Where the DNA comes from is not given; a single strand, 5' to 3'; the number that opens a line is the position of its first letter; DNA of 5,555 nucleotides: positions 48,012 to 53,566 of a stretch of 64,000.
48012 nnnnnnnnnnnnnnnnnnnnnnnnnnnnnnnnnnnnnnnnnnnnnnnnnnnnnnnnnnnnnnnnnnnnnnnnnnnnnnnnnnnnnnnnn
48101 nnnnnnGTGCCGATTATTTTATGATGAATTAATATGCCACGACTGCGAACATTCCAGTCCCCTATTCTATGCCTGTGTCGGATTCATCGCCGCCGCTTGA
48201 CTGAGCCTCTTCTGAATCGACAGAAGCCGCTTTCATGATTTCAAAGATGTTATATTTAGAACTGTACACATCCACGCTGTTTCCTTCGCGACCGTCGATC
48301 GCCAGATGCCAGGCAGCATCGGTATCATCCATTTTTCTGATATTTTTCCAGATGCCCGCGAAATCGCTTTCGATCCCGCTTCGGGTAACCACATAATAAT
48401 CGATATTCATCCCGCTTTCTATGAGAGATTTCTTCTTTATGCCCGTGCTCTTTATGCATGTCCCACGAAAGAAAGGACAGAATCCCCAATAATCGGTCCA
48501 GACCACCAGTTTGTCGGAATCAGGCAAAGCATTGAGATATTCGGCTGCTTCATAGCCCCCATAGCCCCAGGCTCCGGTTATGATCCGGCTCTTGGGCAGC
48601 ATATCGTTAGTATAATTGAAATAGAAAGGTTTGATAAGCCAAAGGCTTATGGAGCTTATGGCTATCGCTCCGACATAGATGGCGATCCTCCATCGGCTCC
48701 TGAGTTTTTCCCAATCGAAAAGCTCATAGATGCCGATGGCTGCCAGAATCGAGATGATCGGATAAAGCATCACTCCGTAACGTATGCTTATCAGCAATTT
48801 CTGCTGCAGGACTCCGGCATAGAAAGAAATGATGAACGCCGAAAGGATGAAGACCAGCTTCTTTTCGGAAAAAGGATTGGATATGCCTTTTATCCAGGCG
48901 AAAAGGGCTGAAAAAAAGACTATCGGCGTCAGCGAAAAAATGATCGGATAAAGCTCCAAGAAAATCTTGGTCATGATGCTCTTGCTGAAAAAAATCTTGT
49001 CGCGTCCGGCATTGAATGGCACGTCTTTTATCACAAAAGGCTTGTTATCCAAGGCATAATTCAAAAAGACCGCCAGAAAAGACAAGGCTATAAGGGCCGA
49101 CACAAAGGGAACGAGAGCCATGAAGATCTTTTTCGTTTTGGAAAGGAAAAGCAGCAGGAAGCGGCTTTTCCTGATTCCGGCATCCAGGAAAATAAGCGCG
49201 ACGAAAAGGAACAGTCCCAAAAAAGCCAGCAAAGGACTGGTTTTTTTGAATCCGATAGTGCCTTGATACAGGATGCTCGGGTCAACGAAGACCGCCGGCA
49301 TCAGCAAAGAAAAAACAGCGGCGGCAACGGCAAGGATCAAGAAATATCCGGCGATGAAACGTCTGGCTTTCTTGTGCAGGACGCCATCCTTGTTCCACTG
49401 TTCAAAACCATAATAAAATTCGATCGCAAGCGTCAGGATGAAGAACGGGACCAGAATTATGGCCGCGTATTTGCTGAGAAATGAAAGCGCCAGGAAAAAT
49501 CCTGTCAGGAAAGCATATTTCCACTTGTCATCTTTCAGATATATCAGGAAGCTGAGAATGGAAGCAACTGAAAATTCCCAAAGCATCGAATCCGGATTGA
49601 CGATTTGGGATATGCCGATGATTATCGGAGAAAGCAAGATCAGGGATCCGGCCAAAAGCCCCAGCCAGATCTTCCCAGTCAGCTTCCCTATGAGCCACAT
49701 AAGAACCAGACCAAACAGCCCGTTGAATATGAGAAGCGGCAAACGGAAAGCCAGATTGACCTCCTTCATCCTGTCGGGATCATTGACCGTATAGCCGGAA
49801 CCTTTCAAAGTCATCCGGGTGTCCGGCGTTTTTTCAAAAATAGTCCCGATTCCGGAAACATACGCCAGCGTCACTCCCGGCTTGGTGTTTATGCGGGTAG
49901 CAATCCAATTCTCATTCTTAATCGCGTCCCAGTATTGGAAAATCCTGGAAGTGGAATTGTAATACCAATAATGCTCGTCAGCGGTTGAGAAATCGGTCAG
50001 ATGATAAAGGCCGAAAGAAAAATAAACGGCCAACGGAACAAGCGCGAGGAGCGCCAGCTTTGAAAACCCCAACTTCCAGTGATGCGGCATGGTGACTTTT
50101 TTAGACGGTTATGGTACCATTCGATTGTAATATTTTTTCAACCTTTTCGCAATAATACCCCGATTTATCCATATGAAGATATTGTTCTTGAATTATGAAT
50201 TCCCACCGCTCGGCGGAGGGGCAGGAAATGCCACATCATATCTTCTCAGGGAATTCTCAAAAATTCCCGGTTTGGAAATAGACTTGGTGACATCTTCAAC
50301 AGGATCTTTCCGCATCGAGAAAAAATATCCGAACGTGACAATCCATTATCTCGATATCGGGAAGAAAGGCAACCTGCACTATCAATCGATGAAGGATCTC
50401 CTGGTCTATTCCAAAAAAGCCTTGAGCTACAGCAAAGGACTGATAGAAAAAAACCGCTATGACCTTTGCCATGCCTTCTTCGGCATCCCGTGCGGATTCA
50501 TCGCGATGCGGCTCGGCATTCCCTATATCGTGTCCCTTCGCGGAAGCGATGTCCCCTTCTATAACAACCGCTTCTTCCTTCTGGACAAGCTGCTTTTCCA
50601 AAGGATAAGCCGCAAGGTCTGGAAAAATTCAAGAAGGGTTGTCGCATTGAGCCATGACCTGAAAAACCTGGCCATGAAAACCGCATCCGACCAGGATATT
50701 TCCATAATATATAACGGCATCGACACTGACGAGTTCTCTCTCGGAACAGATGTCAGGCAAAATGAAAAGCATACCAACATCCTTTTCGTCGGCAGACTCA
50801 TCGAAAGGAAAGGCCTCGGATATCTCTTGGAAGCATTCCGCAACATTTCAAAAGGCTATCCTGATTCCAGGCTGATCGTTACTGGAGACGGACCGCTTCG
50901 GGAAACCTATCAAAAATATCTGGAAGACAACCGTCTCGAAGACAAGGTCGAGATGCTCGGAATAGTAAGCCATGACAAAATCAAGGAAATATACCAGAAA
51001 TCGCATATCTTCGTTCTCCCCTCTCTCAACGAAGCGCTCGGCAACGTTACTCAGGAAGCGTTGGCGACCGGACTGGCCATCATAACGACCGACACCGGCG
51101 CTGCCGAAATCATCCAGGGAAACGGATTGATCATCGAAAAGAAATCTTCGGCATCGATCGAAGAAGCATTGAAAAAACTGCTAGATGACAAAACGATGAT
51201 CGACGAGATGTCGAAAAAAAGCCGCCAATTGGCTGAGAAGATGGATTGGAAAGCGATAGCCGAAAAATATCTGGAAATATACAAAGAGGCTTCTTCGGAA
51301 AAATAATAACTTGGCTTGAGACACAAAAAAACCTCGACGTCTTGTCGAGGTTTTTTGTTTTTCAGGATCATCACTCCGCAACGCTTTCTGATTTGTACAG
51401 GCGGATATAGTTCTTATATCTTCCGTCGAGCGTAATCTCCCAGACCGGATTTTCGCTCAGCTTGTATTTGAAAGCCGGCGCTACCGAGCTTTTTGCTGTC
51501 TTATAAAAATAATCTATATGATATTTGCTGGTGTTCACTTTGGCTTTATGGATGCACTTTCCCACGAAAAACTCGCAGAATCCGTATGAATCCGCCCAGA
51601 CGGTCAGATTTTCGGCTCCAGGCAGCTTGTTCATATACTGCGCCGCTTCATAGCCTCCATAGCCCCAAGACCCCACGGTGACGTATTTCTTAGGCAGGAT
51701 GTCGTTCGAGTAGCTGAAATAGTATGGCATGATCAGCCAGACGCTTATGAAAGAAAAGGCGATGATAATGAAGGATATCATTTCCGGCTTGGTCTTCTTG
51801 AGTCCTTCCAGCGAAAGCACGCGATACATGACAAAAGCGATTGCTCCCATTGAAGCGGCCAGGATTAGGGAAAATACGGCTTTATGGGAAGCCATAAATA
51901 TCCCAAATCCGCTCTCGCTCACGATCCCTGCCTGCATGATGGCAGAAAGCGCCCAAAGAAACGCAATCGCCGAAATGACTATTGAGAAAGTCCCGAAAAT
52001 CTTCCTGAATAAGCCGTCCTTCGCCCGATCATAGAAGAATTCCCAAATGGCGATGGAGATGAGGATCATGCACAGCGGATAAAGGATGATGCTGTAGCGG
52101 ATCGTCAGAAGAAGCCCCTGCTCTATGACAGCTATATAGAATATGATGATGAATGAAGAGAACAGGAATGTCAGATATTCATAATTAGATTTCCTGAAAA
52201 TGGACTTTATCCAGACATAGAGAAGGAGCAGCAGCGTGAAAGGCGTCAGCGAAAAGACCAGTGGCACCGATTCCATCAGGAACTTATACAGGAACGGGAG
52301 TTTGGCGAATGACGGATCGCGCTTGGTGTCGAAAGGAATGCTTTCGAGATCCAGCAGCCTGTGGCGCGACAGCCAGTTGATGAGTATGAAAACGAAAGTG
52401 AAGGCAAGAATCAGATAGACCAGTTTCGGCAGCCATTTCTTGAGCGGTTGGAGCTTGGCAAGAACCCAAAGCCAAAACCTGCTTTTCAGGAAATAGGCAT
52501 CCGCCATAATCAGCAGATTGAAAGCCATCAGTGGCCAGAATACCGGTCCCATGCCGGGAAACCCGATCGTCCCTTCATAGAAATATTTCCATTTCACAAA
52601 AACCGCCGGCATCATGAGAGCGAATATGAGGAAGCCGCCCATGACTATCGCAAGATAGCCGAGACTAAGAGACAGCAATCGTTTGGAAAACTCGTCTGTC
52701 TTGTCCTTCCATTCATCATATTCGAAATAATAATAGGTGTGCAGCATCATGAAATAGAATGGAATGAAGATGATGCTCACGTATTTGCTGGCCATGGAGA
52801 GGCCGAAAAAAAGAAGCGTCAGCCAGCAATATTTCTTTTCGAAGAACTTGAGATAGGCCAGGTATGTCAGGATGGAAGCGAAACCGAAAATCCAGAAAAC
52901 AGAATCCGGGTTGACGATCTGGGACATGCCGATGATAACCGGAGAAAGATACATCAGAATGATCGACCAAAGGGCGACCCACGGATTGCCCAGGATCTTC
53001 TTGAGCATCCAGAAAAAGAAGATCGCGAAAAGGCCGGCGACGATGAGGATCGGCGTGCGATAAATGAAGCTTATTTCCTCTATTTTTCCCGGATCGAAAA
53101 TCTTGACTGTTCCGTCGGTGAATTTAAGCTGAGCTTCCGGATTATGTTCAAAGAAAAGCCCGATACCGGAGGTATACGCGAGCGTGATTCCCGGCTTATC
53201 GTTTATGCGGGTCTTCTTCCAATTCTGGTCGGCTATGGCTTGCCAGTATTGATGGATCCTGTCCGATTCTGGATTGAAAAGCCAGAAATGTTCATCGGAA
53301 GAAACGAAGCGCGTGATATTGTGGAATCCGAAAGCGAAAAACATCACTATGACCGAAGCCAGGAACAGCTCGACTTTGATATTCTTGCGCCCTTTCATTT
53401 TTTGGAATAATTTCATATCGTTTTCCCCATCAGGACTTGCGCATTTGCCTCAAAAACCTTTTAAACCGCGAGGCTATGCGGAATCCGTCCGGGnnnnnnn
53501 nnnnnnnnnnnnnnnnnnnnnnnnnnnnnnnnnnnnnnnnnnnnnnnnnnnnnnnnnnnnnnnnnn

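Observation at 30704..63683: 33 kb envelope glycosylation supercluster built around lipid-linked monosaccharide donors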

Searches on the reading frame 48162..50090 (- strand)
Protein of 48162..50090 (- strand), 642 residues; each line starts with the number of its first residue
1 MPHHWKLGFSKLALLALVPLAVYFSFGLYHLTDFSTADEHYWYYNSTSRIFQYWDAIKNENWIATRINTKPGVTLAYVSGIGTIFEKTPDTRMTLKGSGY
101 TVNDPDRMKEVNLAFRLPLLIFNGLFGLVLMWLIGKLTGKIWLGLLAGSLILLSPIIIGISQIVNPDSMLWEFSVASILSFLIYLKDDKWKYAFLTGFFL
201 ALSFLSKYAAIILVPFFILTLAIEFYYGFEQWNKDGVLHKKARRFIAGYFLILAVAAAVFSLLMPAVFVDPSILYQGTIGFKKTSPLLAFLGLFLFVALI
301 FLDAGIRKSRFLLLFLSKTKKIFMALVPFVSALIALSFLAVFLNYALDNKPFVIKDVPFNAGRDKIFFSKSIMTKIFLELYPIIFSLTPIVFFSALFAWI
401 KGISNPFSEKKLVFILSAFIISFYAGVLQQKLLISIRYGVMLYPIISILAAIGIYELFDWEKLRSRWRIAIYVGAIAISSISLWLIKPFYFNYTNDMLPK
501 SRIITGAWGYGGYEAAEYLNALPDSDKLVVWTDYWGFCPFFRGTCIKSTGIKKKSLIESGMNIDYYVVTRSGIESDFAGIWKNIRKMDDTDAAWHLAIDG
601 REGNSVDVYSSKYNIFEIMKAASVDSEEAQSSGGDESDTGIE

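Call 4: search_protein_families(library=pfam, proteins=[window:48162-50090:-], max_evalue=0.01)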
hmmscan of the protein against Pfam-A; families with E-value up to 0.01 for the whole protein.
window:48162-50090:- (642 aa): 2 families
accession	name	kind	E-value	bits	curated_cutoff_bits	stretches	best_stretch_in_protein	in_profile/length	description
PF13231.12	PMT_2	-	3.7e-11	43.9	26.1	1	115-223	24-131/160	Dolichyl-phosphate-mannose-protein mannosyltransferase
PF02366.24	PMT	-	1.3e-10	41.7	22.7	1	111-255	81-228/245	Dolichyl-phosphate-mannose-protein mannosyltransferase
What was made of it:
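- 48162..50090 (-): 642-aa PMT_2-type GT-C paralog. PMT_2 3.7e-11 (call 4).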

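Call 78: search_solved_structures(query=window:48162-50090:-, max_evalue=10, show_alignments=2)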
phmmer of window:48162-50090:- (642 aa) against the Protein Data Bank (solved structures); distinct sequences matched with E-value up to 10: 1.
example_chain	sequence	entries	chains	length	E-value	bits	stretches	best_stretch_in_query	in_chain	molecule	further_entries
1u0m_A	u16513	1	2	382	0.14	13.9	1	457-538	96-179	putative polyketide synthase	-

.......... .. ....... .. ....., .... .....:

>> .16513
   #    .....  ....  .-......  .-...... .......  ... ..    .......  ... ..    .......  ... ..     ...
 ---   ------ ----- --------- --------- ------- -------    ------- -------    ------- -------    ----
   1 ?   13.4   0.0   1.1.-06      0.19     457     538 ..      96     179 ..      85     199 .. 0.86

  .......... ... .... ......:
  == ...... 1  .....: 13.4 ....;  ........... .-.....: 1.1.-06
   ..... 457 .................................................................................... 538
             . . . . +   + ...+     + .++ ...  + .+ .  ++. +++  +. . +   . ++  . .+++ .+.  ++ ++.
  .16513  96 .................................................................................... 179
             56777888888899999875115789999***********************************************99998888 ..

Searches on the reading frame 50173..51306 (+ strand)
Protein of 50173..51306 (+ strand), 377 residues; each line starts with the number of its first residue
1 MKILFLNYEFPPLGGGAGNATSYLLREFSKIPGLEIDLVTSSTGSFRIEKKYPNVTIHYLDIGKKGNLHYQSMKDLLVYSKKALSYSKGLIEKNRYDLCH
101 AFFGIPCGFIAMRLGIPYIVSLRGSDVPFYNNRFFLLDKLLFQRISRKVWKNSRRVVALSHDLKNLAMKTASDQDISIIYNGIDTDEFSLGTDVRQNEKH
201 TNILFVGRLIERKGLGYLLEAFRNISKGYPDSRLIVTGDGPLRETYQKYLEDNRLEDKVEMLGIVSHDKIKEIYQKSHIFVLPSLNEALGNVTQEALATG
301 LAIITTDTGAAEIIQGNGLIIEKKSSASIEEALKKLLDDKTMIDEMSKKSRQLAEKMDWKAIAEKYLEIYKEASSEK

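Call 4: search_protein_families(library=pfam, proteins=[window:50173-51306:+], max_evalue=0.01)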
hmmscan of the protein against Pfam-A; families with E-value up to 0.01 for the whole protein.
window:50173-51306:+ (377 aa): 7 families
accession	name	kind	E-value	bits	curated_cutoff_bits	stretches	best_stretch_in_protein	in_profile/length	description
PF00534.26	Glycos_transf_1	-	4.2e-34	118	26.4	1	196-352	11-171/172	Glycosyl transferases group 1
PF13692.12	Glyco_trans_1_4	-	4.7e-32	111.6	27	1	202-339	3-142/142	Glycosyl transferases group 1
PF13439.12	Glyco_transf_4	-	7.6e-15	55.8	28.5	1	15-187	2-170/170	Glycosyltransferase Family 4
PF20706.3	GT4-conflict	-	1.4e-09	37.9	26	1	143-338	137-356/385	Family 4 Glycosyltransferase in conflict systems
PF13579.12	Glyco_trans_4_4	-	6.8e-06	27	29.7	1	15-167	1-142/158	Glycosyl transferase 4-like domain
PF13477.12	Glyco_trans_4_2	-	1.4e-05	25.7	23.4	1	33-132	24-116/139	Glycosyl transferase 4-like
PF13524.12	Glyco_trans_1_2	-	0.0003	21.2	25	1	230-367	13-143/144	Glycosyl transferase-like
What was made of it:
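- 50173..51306 (+): GT4 glycosyltransferase. Glycos_transf_1 4.2e-34 (call 4).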

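Call 79: search_protein_families(library=ncbifam, proteins=[window:50173-51306:+], max_evalue=0.00001)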
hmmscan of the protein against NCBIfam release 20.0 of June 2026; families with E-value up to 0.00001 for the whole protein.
window:50173-51306:+ (377 aa): 40 families (the best 25 are shown)
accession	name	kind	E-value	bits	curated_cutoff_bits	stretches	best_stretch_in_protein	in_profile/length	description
TIGR03999.1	thiol_BshA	equivalog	9.5e-33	113.6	273.7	1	15-373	12-373/375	N-acetyl-alpha-D-glucosaminyl L-malate synthase BshA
NF047684.1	TeichurnBiosyTuaC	equivalog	9.4e-32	110.4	550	1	95-372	108-388/391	teichuronic acid biosynthesis protein TuaC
NF041876.1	EPS_EpsE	equivalog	4.1e-30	105.3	400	1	150-355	159-377/389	exopolysaccharide biosynthesis GT4 family glycosyltransferase EpsE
TIGR03088.1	stp2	hypoth_equivalog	1.3e-29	103.4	409.05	1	155-372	139-372/374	TIGR03088 family PEP-CTERM/XrtA system glycosyltransferase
TIGR04157.1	glyco_rSAM_CFB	subfamily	7e-28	97.7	400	1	146-370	163-406/406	TIGR04157 family glycosyltransferase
NF046085.1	XrtY_assoc_Gly1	equivalog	9.4e-27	93.8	400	1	105-373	113-384/387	XrtY-associated glycosyltransferase XYAG1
TIGR02149.1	glgA_Coryne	subfamily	1.7e-26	93.3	302.4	1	1-372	1-389/391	glycogen synthase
NF050063.1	ProtGlycPglJ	equivalog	4.7e-25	88.6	500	1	48-368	42-361/363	N-acetylgalactosamine-N,N'-diacetylbacillosaminyl-diphospho-undecaprenol 4-alpha-N-acetylgalactosaminyltransferase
TIGR04063.1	stp3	hypoth_equivalog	4.2e-24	85.2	442.05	1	88-373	85-395/397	TIGR04063 family PEP-CTERM/XrtA system glycosyltransferase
TIGR04047.1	MSMEG_0565_glyc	hypoth_equivalog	7.5e-24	84.5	259.85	1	142-372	128-373/373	MSMEG_0565 family glycosyltransferase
TIGR03449.1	mycothiol_MshA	equivalog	2.9e-23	82.5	462.5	1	15-374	18-404/406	D-inositol-3-phosphate glycosyltransferase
NF041010.1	glycosy_Agl16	equivalog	9.3e-22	77.4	575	1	141-373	122-351/352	glycosylation protein Agl16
NF049988.1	MGlcDAGSynMgs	equivalog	7e-21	75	400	1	203-373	216-387/398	alpha-monoglucosyldiacylglycerol synthase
NF038295.1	EPS_HpsP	equivalog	7.1e-20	71.3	550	1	181-372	183-386/388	hormogonium polysaccharide biosynthesis glycosyltransferase HpsP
NF038229.1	Glyco4_Geo_Pelo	equivalog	7.8e-19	67.9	400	1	89-372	49-335/338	GPMC system family 4 glycosyltransferase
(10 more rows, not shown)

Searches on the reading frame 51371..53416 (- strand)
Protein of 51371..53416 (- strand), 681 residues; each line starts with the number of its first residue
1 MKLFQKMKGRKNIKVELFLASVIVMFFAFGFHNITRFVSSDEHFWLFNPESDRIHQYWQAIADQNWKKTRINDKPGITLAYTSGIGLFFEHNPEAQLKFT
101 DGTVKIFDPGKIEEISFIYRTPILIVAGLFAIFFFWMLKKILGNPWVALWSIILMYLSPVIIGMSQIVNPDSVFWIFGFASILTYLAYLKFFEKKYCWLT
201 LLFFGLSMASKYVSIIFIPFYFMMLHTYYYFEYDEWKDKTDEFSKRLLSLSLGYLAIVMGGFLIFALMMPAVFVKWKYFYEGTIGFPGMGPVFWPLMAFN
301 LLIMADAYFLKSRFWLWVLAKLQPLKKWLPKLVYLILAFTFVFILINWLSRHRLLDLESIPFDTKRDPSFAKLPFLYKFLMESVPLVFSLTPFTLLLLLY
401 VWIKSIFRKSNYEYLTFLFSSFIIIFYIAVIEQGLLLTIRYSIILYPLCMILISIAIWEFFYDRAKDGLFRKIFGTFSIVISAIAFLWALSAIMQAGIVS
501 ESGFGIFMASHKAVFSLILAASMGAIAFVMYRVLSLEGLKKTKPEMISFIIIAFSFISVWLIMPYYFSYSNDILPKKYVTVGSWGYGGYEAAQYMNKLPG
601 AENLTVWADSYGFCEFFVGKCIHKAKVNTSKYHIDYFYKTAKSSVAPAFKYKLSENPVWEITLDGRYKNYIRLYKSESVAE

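Call 4: search_protein_families(library=pfam, proteins=[window:51371-53416:-], max_evalue=0.01)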
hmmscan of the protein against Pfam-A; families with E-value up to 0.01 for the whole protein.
window:51371-53416:- (681 aa): 3 families
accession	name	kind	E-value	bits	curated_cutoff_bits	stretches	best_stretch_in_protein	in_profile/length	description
PF02366.24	PMT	-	1.8e-06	28.1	22.7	1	128-240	94-212/245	Dolichyl-phosphate-mannose-protein mannosyltransferase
PF13231.12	PMT_2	-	2.2e-06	28.4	26.1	1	125-225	29-131/160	Dolichyl-phosphate-mannose-protein mannosyltransferase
PF11992.13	TgpA_N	-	3.6e-06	26.7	30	1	315-490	32-175/333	TgpA N-terminal domain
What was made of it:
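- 51371..53416 (-): 681-aa PMT_2-type GT-C paralog, last gene of the GT4-UPF0104 operon. PMT 1.8e-6 and PMT_2 2.2e-6, both above gathering (call 4).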

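Call 7: search_protein_families(library=ncbifam, proteins=[window:51371-53416:-], max_evalue=0.01)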
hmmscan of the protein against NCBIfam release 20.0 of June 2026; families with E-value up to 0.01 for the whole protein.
window:51371-53416:- (681 aa): 0 families
